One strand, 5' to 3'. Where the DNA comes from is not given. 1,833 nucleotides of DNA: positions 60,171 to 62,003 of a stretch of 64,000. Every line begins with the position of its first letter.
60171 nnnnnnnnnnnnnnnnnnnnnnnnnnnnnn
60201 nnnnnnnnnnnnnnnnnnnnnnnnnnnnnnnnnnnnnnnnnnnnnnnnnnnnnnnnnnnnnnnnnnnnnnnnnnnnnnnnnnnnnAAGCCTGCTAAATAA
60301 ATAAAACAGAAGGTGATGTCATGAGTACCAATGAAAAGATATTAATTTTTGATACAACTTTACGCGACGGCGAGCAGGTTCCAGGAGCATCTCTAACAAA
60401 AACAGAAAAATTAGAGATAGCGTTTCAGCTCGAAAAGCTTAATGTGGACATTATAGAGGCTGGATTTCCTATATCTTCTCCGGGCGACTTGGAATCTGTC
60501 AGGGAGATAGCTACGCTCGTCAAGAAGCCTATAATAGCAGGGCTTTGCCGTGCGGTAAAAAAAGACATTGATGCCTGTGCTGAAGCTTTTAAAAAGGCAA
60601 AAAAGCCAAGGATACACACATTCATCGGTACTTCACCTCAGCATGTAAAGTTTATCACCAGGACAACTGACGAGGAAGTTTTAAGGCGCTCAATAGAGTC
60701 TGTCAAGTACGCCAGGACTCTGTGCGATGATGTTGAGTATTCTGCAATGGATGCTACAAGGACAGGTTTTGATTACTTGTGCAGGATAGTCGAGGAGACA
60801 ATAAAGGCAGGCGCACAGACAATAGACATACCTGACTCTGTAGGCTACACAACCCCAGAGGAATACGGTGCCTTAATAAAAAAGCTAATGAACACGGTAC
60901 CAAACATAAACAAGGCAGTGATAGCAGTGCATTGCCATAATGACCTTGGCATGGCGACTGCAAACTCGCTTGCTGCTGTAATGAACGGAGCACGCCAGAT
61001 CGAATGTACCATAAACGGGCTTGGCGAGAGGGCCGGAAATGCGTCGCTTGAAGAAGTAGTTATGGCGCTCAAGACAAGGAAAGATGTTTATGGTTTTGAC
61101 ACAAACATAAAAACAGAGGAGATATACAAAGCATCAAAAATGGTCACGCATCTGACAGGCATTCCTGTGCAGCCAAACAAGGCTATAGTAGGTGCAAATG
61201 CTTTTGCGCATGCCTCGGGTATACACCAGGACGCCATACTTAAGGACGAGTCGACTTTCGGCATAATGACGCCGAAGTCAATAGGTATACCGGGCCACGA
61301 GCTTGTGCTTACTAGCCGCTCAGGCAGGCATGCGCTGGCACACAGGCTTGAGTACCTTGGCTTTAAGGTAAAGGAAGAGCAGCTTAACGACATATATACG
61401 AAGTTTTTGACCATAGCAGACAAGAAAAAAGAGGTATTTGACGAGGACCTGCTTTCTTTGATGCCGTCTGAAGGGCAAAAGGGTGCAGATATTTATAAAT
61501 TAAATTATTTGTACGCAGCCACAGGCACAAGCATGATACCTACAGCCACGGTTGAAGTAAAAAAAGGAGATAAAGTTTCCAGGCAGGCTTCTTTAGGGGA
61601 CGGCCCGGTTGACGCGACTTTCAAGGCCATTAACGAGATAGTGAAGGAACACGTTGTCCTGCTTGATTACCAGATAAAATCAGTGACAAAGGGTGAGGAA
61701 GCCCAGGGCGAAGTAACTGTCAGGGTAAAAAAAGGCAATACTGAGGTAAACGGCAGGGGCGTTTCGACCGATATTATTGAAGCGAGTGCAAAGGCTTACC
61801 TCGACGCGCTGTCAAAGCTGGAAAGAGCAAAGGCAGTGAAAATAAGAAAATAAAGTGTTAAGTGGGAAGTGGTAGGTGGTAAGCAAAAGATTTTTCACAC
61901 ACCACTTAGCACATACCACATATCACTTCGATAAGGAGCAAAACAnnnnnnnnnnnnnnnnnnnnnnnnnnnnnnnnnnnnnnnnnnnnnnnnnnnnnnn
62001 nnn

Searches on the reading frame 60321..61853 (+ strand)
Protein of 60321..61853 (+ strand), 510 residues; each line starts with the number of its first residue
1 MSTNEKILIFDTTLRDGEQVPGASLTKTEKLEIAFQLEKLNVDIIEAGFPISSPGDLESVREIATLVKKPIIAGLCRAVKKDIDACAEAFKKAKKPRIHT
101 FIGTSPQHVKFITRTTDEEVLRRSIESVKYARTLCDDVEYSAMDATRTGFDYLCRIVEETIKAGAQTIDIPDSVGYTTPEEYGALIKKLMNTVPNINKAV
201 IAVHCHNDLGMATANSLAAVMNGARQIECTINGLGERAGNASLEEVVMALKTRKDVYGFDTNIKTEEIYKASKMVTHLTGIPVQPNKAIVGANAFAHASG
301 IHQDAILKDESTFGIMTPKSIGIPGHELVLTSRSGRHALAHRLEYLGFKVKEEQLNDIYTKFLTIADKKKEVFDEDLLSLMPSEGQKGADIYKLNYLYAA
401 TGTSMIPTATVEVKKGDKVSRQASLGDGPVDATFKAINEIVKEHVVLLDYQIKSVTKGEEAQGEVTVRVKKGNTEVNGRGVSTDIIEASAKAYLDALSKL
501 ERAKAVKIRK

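Call 9: search_protein_families(library=ncbifam, proteins=[window:60321-61853:+])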
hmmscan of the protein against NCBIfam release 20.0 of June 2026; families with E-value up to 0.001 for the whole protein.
window:60321-61853:+ (510 aa): 28 families (the best 25 are shown)
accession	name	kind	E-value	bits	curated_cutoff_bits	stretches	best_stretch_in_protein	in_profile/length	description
NF002086.0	PRK00915.1-3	equivalog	4e-227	754.7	532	1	2-505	2-506/516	2-isopropylmalate synthase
TIGR00973.1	leuA_bact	equivalog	3.2e-216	718.6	598.7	1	6-497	1-493/494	2-isopropylmalate synthase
NF002087.0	PRK00915.1-4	equivalog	2.8e-215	715.7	729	1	2-504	2-506/516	2-isopropylmalate synthase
NF002084.0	PRK00915.1-1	equivalog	3.7e-202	672.5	748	1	4-508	2-507/523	2-isopropylmalate synthase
NF002088.0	PRK00915.1-5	equivalog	1.7e-192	640.5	697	1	5-507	2-505/514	2-isopropylmalate synthase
NF002085.0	PRK00915.1-2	subfamily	1e-151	506.2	517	1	2-502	9-501/504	2-isopropylmalate synthase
TIGR02090.1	LEU1_arch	subfamily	9.4e-121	403.3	484.75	1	7-379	1-361/363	isopropylmalate/citramalate/homocitrate synthases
NF041069.1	IPMS_Sufob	equivalog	1.6e-111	373.2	600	1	8-378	2-362/371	isopropylmalate synthase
TIGR02660.1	nifV_homocitr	equivalog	1.5e-84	284.4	462.9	1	7-379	2-363/365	homocitrate synthase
TIGR02146.1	LysS_fung_arch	equivalog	6.4e-79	265.7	413.55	1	9-360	1-340/344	homocitrate synthase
NF042434.1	IPMS_Lepto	equivalog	2e-76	257.4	500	1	4-368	3-372/374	2-isopropylmalate synthase LeuA2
TIGR00977.1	citramal_synth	equivalog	1.2e-63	215.2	450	1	6-498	1-514/526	citramalate synthase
NF042433.1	CitmalDyn_Leptosp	equivalog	7.2e-54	183.2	950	1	3-459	4-463/514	(R)-citramalate synthase CimA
NF002991.1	PRK03739.1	subfamily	3.1e-46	158.2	455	1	12-498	32-549/550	2-isopropylmalate synthase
TIGR00970.1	leuA_yeast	equivalog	1.2e-36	126.5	697.4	2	11-308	31-343/564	2-isopropylmalate synthase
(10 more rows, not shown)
